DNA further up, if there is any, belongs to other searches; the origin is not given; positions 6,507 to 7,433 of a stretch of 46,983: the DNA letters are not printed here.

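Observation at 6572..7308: Low-GC ERCC4/XPF-type nuclease gene inserted on the opposite strand inside the t6A operon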

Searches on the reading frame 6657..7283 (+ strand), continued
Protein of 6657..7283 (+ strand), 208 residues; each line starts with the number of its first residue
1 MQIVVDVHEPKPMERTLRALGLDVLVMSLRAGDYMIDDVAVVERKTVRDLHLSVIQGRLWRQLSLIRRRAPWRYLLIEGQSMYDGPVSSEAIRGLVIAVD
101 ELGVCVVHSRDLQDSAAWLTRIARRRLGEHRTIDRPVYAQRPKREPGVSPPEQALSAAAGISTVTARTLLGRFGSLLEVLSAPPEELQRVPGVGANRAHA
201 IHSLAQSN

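Call 24: search_solved_structures(query=A1, max_evalue=0.01, show_alignments=3)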
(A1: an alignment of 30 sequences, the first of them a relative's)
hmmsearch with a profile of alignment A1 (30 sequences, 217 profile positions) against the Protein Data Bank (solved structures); distinct sequences matched with E-value up to 0.01: 52.
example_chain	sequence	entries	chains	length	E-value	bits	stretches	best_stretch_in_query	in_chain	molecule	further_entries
2bhn_A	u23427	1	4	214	7.4e-45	156.3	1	3-209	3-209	XPF ENDONUCLEASE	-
2bgw_A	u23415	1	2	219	9.9e-45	155.9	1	3-209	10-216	XPF ENDONUCLEASE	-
1j22_A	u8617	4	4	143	1.9e-36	128.9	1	2-136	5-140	ATP-dependent RNA helicase, putative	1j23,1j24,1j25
4m6w_A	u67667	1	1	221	1.1e-21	80.6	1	5-208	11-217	Fanconi anemia group M protein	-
9hjo_A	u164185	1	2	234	1.1e-21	80.6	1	5-208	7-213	Fanconi anemia group M protein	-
4bxo_A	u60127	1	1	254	1.4e-21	80.2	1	5-208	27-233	FANCONI ANEMIA GROUP M PROTEIN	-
6sxa_F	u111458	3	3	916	1.6e-21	80.1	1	3-209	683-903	DNA repair endonuclease XPF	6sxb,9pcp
9qec_A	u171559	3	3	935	1.7e-21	80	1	3-209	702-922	DNA repair endonuclease XPF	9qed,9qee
9pd3_Q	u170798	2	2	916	4.2e-21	78.7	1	3-209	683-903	DNA repair endonuclease XPF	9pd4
8df7_A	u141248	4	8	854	4.3e-16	62.3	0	155-208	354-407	Topoisomerase V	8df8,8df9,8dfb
5hm5_A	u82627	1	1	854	4.5e-16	62.2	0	155-208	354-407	Topoisomerase V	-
4p0p_A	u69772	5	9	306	2e-13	53.6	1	42-206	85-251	Crossover junction endonuclease MUS81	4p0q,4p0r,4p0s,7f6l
2zix_A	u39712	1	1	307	2e-13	53.6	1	42-206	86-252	Crossover junction endonuclease MUS81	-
9f98_A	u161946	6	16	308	2e-13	53.6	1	42-206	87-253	Crossover junction endonuclease MUS81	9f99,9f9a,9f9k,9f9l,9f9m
1x2i_A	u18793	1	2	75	1.3e-12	50.9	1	152-209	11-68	Hef helicase/nuclease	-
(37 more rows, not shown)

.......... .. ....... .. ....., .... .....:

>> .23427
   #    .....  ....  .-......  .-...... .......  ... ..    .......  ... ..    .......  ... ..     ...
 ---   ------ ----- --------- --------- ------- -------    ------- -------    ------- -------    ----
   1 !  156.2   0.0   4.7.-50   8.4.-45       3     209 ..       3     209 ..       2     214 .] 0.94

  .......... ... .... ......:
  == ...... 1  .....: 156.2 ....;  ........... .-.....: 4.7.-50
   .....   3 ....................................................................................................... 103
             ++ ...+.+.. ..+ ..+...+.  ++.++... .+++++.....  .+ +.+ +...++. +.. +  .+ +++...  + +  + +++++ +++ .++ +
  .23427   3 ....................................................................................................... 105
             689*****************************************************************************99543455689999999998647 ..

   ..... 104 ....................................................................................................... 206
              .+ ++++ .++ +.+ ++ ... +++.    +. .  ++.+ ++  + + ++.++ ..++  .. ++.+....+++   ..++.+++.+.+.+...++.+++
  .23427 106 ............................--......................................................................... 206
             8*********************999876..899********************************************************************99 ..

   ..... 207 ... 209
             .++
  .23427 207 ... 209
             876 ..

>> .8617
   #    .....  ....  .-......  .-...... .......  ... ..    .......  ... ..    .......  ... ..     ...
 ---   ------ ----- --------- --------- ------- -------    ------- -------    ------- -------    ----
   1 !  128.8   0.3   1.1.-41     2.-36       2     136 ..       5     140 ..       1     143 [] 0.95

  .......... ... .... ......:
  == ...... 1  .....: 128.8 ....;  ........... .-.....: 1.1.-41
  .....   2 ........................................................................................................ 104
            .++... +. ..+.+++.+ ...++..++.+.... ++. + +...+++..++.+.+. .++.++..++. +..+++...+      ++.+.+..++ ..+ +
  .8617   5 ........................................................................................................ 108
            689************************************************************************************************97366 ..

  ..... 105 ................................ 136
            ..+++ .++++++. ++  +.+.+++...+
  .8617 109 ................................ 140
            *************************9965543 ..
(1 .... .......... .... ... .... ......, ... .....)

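Call 38: predict_structure(alignment_id=A1)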
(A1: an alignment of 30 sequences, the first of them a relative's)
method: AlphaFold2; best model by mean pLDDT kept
length: 208 residues; sequences in the alignment: 30
mean_pLDDT: 92.3   pTM: 0.62
mean pLDDT of the five models: 92.3, 91.5, 91.4, 90.5, 90.2
residues with pLDDT >= 90: 172; 70-90: 18; 50-70: 17; < 50: 1
segments of 3 or more residues with pLDDT < 50: none
pLDDT, mean of each block of 10 residues (from residue 1): 96 98 97 95 98 98 96 97 97 98 97 98 85 61 68 91 94 96 96 96 83
secondary structure, 60 per line:
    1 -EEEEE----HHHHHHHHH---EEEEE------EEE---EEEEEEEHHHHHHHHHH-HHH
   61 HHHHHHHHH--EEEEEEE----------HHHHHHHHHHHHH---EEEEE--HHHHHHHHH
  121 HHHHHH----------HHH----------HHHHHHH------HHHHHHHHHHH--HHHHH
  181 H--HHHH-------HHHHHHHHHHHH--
elements in order: E2-6 H11-19 E23-27 E34-36 E40-46 H47-56 H58-69 E72-78 H89-101 E105-109 H112-126 H150-156 H163-173 H176-181 H184-187 H195-206

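Call 43: fold_search(model_id=the predicted structure, library=pdb)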
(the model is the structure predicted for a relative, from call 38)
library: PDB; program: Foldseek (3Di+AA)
matches with E <= 10: 976; with E <= 0.001: 58
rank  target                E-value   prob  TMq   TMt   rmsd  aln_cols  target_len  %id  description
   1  2bhn_B                4.3e-14  1.00  0.54  0.57  10.5       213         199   27  XPF from Aeropyrum pernix (released 2005-02-23)
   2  2bgw_B                4.6e-14  1.00  0.55  0.56   8.6       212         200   28  XPF from Aeropyrum pernix, complex with DNA (released 2005-02-23)
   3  2bgw_A                2.6e-13  1.00  0.56  0.53  13.8       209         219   28  XPF from Aeropyrum pernix, complex with DNA (released 2005-02-23)
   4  2bhn_A                3.1e-13  1.00  0.55  0.54  11.6       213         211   28  XPF from Aeropyrum pernix (released 2005-02-23)
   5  2bhn_C                5.8e-13  1.00  0.47  0.51  10.4       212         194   26  XPF from Aeropyrum pernix (released 2005-02-23)
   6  1j22                  3.2e-11  1.00  0.57  0.89   1.5       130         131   32  Crystal structure of archaeal XPF/Mus81 homolog, Hef from Pyrococcus furiosus, nuclease domain, selenomet derivative (released 2003-04-22)
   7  1j24                  3.4e-11  1.00  0.58  0.88   1.6       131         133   32  Crystal structure of archaeal XPF/Mus81 homolog, Hef from Pyrococcus furiosus, nuclease domain, Ca cocrystal (released 2003-04-22)
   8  4bxo_A                7.5e-10  1.00  0.53  0.55  16.2       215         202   19  Architecture and DNA recognition elements of the Fanconi anemia FANCM- FAAP24 complex (released 2013-08-28)
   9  4p0q_A                7.5e-10  1.00  0.53  0.39  14.4       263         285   21  Crystal structure of Human Mus81-Eme1 in complex with 5'-flap DNA (released 2014-05-28)
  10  9hjo_C                1.2e-09  1.00  0.54  0.54  16.3       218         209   19  FANCM-FAAP24-dsDNA complex (released 2025-06-11)
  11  9hjo_A                1.4e-09  1.00  0.54  0.54  16.4       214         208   19  FANCM-FAAP24-dsDNA complex (released 2025-06-11)
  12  4p0p_A                1.4e-09  1.00  0.53  0.40  14.1       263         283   20  Crystal structure of Human Mus81-Eme1 in complex with 5'-flap DNA, and Mg2+ (released 2014-05-28)
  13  9qed_B                2.1e-09  1.00  0.47  0.49  10.2       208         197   19  Cryo-EM structure of the XPF-ERCC1-SLX4(330-555)-SLX4IP complex (released 2025-12-17)
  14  9qec_B                2.3e-09  1.00  0.46  0.47  10.4       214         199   18  Cryo-EM structure of the XPF-ERCC1-XPA complex (released 2025-12-17)
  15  2ziw_A                3.3e-09  1.00  0.52  0.40  16.1       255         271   18  Crystal structure of the Mus81-Eme1 complex (released 2008-04-29)
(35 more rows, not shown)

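Call 44: find_homologous_proteins(query=A1, max_evalue=0.00001)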
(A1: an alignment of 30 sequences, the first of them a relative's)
Query A1 (30 sequences) (208 aa, profile of the alignment): 186 proteins with E <= 0.00001 among 8000 candidates; the best 120 are listed.
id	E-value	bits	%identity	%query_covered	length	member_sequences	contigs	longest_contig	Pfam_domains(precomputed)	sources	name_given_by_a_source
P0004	9.6e-89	315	62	100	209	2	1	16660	PF12826.14,PF14520.13,PF02732.22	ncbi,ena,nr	ncbi:MAG TPA: ERCC4 domain-containing protein [Gaiellaceae bacterium]|nr:ERCC4 domain-containing pro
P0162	3.2e-88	313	59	100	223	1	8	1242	PF14520.13,PF02732.22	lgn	-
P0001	3.8e-88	313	100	100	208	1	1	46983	PF12826.14,PF14520.13,PF02732.22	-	-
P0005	4.7e-87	309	61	100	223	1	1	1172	PF14520.13,PF02732.22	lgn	-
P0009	2.5e-86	307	54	99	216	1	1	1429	PF12826.14,PF14520.13,PF02732.22,PF00633.30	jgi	jgi:ERCC4-type nuclease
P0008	1.6e-85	304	58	100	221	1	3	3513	PF02732.22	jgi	jgi:ERCC4-type nuclease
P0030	1.6e-83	297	47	94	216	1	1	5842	PF12826.14,PF14520.13,PF02732.22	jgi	jgi:ERCC4-type nuclease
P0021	5.7e-83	296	47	97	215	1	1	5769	PF12826.14,PF14520.13,PF02732.22,PF00633.30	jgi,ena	-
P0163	4.7e-82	293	50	98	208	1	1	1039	PF14520.13,PF02732.22,PF00633.30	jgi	jgi:DNA excision repair protein ERCC-4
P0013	1.7e-81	291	49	97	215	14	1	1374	PF12826.14,PF14520.13,PF02732.22,PF00633.30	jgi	jgi:DNA excision repair protein ERCC-4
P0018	2.6e-81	290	48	97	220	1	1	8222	PF12826.14,PF14520.13,PF02732.22,PF00633.30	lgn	-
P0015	5.2e-81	289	48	97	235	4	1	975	PF12826.14,PF14520.13,PF02732.22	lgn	-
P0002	1.3e-80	288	82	100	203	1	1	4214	PF02732.22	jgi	jgi:ERCC4-type nuclease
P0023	1.9e-80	287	47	97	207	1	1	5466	PF02732.22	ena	-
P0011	5.9e-80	286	48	98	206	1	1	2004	PF14520.13,PF02732.22,PF00633.30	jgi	jgi:DNA excision repair protein ERCC-4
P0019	1.5e-79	285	48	95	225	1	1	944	PF12826.14,PF14520.13,PF02732.22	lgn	-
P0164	1.8e-79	284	49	95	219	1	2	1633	PF12826.14,PF14520.13,PF02732.22,PF00633.30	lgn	-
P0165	4.5e-79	283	44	97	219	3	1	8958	PF12826.14,PF14520.13,PF02732.22,PF00633.30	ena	-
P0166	7.2e-79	282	48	98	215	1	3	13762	PF12826.14,PF14520.13,PF02732.22,PF00633.30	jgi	jgi:DNA excision repair protein ERCC-4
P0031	8.0e-79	282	47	92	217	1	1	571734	PF12826.14,PF14520.13,PF02732.22,PF00633.30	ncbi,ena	-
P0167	9.4e-79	282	43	95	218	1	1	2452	PF14520.13,PF02732.22,PF00633.30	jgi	jgi:DNA excision repair protein ERCC-4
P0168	1.3e-78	281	49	98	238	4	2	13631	PF12826.14,PF14520.13,PF02732.22,PF00633.30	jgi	jgi:ERCC4-type nuclease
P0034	2.4e-78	281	43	95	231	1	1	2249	PF12826.14,PF14520.13,PF02732.22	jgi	jgi:Fanconi anemia group M protein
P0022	4.5e-78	280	45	96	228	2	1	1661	PF12826.14,PF14520.13,PF02732.22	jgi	jgi:ERCC4-type nuclease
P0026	1.7e-77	278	47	95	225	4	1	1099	PF14520.13,PF02732.22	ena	-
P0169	3.4e-77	277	49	93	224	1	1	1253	PF12826.14,PF14520.13,PF02732.22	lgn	-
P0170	1.0e-76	275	47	89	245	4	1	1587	PF14520.13,PF02732.22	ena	-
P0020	1.2e-76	275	47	98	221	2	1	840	PF12826.14,PF14520.13,PF02732.22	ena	-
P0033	2.2e-76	274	46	95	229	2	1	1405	PF14520.13,PF02732.22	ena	-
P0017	2.9e-76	274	50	97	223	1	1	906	PF12826.14,PF14520.13,PF02732.22,PF00633.30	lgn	-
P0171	7.9e-76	272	46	98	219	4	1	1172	PF12826.14,PF14520.13,PF02732.22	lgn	-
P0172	1.5e-75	272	53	96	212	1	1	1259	PF12826.14,PF14520.13,PF02732.22,PF00633.30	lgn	-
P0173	1.6e-75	271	47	97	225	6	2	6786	PF14520.13,PF02732.22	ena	-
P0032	6.1e-75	269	45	93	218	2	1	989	PF12826.14,PF14520.13,PF02732.22,PF00633.30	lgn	-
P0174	4.8e-73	263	48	95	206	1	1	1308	PF12826.14,PF14520.13,PF02732.22,PF00633.30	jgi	jgi:Fanconi anemia group M protein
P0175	6.5e-73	263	45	99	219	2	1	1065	PF14520.13,PF02732.22,PF00633.30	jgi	-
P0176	1.2e-72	262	48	90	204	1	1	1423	PF12826.14,PF14520.13,PF02732.22,PF00633.30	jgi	jgi:DNA excision repair protein ERCC-4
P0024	1.3e-72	262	47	93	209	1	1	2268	PF12826.14,PF14520.13,PF02732.22,PF00633.30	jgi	jgi:ERCC4-type nuclease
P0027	3.3e-72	261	47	96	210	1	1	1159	PF12826.14,PF14520.13,PF02732.22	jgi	jgi:Fanconi anemia group M protein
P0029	4.8e-72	260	48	98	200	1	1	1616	PF02732.22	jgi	jgi:DNA excision repair protein ERCC-4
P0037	1.1e-71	259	41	98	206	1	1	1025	PF12826.14,PF14520.13,PF02732.22,PF00633.30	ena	-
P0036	5.4e-71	257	45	90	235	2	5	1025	PF14520.13,PF02732.22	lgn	-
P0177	4.5e-70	254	42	96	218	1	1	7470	PF14520.13,PF02732.22,PF00633.30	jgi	jgi:ERCC4-type nuclease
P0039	1.0e-69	252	38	96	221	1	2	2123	PF14520.13,PF02732.22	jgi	jgi:ERCC4-type nuclease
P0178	1.1e-69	252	50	97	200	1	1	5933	PF14520.13,PF02732.22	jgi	jgi:DNA excision repair protein ERCC-4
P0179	1.5e-69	252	44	93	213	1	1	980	PF12826.14,PF14520.13,PF02732.22,PF00633.30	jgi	jgi:ERCC4-type nuclease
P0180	2.2e-68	248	45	98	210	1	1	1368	PF12826.14,PF14520.13,PF02732.22,PF00633.30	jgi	jgi:ERCC4-type nuclease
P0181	1.3e-66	242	45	94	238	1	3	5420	PF14520.13,PF02732.22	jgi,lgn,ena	-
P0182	2.4e-66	241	44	97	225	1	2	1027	PF14520.13,PF02732.22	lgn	-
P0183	3.7e-66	241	46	88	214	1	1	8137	PF14520.13,PF02732.22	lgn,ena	-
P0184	4.1e-66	241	43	96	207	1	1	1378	PF12826.14,PF14520.13,PF02732.22,PF00633.30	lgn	-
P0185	1.7e-65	239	45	86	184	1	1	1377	PF14520.13,PF02732.22,PF00633.30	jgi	jgi:ERCC4-type nuclease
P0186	9.3e-65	236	38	97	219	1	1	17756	PF14520.13,PF02732.22,PF00633.30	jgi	jgi:ERCC4-type nuclease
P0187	1.5e-64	235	42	97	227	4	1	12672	PF14520.13,PF02732.22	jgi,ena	jgi:ERCC4-type nuclease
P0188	8.1e-64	233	38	95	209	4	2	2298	PF12826.14,PF14520.13,PF02732.22,PF00633.30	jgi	-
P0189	2.2e-63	232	38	96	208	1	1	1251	PF14520.13,PF02732.22,PF00633.30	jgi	jgi:ERCC4-type nuclease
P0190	5.4e-62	227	42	100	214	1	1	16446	PF14520.13,PF02732.22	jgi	jgi:DNA excision repair protein ERCC-4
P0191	6.0e-62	227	40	98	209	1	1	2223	PF14520.13,PF02732.22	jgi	jgi:ERCC4-type nuclease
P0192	6.1e-61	224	37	97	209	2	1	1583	PF12826.14,PF14520.13,PF02732.22,PF00633.30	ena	-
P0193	2.4e-60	222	38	95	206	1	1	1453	PF12826.14,PF14520.13,PF02732.22,PF00633.30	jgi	jgi:ERCC4-type nuclease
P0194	3.9e-60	221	36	100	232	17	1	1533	PF12826.14,PF14520.13,PF02732.22,PF00633.30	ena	-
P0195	5.2e-59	217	37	97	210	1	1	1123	PF14520.13,PF02732.22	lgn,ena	-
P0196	6.5e-59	217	46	78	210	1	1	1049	PF02732.22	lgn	-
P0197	4.5e-58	214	36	97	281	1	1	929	PF12826.14,PF14520.13,PF02732.22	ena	-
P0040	1.1e-55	207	40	98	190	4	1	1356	PF12826.14,PF14520.13,PF02732.22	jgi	jgi:ERCC4-type nuclease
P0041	3.8e-54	202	28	84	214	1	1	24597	PF12826.14,PF14520.13,PF21999.3,PF02732.22,PF00633.30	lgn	-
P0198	1.6e-51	193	37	100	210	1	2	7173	PF12826.14,PF14520.13,PF02732.22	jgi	jgi:ERCC4-type nuclease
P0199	1.5e-49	186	36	87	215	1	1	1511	PF12826.14,PF14520.13,PF02732.22,PF00633.30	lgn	-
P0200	4.8e-49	185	28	85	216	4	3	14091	PF12826.14,PF14520.13,PF21999.3,PF02732.22,PF00633.30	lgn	-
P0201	3.3e-48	182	36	97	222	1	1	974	PF12826.14,PF14520.13,PF02732.22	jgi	jgi:DNA excision repair protein ERCC-4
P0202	9.6e-48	181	27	84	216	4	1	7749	PF12826.14,PF14520.13,PF02732.22,PF00633.30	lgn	-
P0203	1.4e-47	180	25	84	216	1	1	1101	PF12826.14,PF14520.13,PF02732.22,PF00633.30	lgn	-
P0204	1.5e-47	180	29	84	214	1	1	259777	PF12826.14,PF14520.13,PF02732.22,PF00633.30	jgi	-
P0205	3.1e-47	179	35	88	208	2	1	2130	PF12826.14,PF14520.13,PF02732.22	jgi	-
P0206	4.0e-47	179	37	88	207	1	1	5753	PF14520.13,PF02732.22,PF00633.30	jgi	jgi:ERCC4-type nuclease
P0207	1.3e-46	177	23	84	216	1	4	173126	PF12826.14,PF14520.13,PF02732.22,PF00633.30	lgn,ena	-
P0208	4.7e-46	175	26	84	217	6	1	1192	PF12826.14,PF14520.13,PF21999.3,PF02732.22,PF00633.30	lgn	-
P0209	1.4e-45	174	27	84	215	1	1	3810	PF12826.14,PF14520.13,PF02732.22,PF00633.30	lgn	-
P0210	1.6e-45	173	32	85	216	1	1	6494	PF12826.14,PF14520.13,PF14716.14,PF02732.22,PF01367.26,PF00633.30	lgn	-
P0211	2.0e-45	173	31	98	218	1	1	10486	PF12826.14,PF14520.13,PF02732.22,PF00633.30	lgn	-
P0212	7.5e-45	171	27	84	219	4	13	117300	PF12826.14,PF14520.13,PF02732.22,PF01367.26,PF00633.30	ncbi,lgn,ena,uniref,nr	ncbi:ERCC4 domain-containing protein [Thiobacillus denitrificans]|uniref:ERCC4 domain-containing pro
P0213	1.2e-44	170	32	90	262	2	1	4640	PF12826.14,PF14520.13,PF02732.22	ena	-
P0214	1.3e-44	170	26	84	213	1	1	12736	PF12826.14,PF14520.13,PF02732.22,PF00633.30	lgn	-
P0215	5.0e-44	168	32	85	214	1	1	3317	PF12826.14,PF14520.13,PF14716.14,PF02732.22,PF01367.26,PF00633.30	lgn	-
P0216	1.4e-43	167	33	88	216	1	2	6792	PF12826.14,PF14520.13,PF02732.22,PF00633.30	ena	-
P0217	2.8e-43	166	32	88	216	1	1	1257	PF12826.14,PF14520.13,PF02732.22,PF01367.26,PF00633.30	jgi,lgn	jgi:Fanconi anemia group M protein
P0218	4.2e-43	165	32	83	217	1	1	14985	PF12826.14,PF14520.13,PF02732.22,PF00633.30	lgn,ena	-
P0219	7.1e-43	165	30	97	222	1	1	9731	PF12826.14,PF14520.13,PF02732.22,PF01367.26,PF00633.30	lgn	-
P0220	1.6e-42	164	31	97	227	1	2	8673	PF12826.14,PF14520.13,PF02732.22,PF21176.4,PF00633.30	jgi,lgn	jgi:Fanconi anemia group M protein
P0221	1.9e-42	163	29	98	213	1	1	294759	PF12826.14,PF14520.13,PF02732.22,PF00633.30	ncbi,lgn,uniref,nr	ncbi:ERCC4 domain-containing protein [Acidovorax sp. sic0104]|uniref:ERCC4 domain-containing protein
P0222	3.3e-42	162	32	86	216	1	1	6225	PF12826.14,PF14520.13,PF02732.22,PF00633.30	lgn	-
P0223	5.2e-42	162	27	98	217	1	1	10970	PF12826.14,PF14520.13,PF11798.15,PF02732.22,PF01367.26,PF00633.30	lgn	-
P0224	5.5e-42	162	29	90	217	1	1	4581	PF12826.14,PF14520.13,PF02732.22,PF00633.30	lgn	-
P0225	7.6e-42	161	26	90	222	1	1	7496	PF12826.14,PF14520.13,PF02732.22,PF00633.30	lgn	-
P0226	1.1e-41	161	31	98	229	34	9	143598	PF12826.14,PF14520.13,PF02732.22,PF00633.30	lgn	-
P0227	1.1e-41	161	29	97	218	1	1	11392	PF12826.14,PF14520.13,PF02732.22,PF01367.26,PF00633.30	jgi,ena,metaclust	metaclust:\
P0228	1.1e-41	161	33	97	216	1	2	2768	PF12826.14,PF14520.13,PF02732.22,PF01367.26,PF21176.4,PF00633.30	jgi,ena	-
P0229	1.1e-41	161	34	87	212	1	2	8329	PF12826.14,PF14520.13,PF02732.22,PF00633.30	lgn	-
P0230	1.2e-41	161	29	97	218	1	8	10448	PF12826.14,PF14520.13,PF02732.22,PF01367.26,PF00633.30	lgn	-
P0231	1.2e-41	161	36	87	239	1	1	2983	PF12826.14,PF14520.13,PF02732.22,PF00633.30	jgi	-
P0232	1.5e-41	160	28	89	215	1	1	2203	PF12826.14,PF14520.13,PF02732.22,PF00633.30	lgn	-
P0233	4.8e-41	159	40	88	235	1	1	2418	PF12826.14,PF14520.13,PF02732.22,PF00633.30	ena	-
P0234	4.9e-41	159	45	56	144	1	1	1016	PF02732.22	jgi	jgi:ERCC4-type nuclease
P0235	9.3e-41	158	32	97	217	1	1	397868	PF12826.14,PF14520.13,PF02732.22,PF00633.30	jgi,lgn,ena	-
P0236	1.2e-40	157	30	97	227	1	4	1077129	PF12826.14,PF14520.13,PF02732.22,PF00633.30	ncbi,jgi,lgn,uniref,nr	ncbi:ERCC4 domain-containing protein [Pseudomonas serbica]|jgi:Fanconi anemia group M protein|uniref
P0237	1.2e-40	157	32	85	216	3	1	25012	PF12826.14,PF14520.13,PF02732.22,PF01367.26,PF00633.30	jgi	jgi:Fanconi anemia group M protein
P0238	1.6e-40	157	31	97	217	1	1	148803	PF12826.14,PF14520.13,PF02732.22,PF00633.30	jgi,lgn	jgi:Fanconi anemia group M protein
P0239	1.7e-40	157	32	85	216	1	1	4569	PF12826.14,PF14520.13,PF02732.22,PF00633.30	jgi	jgi:fanconi anemia group M protein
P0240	1.7e-40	157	28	100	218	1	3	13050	PF12826.14,PF14520.13,PF02732.22,PF00633.30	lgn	-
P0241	2.1e-40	157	32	85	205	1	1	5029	PF12826.14,PF14520.13,PF02732.22,PF01367.26,PF00633.30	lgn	-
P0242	3.0e-40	156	35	97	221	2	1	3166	PF12826.14,PF14520.13,PF02732.22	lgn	-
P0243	4.0e-40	156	32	97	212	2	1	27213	PF12826.14,PF14520.13,PF02732.22,PF00633.30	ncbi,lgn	-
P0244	5.3e-40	155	28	100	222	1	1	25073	PF12826.14,PF14520.13,PF02732.22,PF01367.26,PF00633.30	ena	-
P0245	8.0e-40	155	29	96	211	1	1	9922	PF12826.14,PF14520.13,PF02732.22,PF01367.26,PF00633.30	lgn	-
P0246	8.7e-40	155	31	98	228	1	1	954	PF14520.13,PF02732.22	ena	-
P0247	1.2e-39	154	32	97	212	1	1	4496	PF12826.14,PF14520.13,PF02732.22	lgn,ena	-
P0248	2.5e-39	153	33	92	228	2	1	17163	PF14520.13,PF02732.22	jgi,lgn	-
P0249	3.0e-39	153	30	57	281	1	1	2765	PF14520.13,PF02732.22,PF00633.30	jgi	jgi:ERCC4-type nuclease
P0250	3.9e-39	152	28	92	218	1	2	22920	PF12826.14,PF14520.13,PF02732.22,PF00633.30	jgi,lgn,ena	-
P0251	4.1e-39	152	29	97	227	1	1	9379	PF14520.13,PF02732.22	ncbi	-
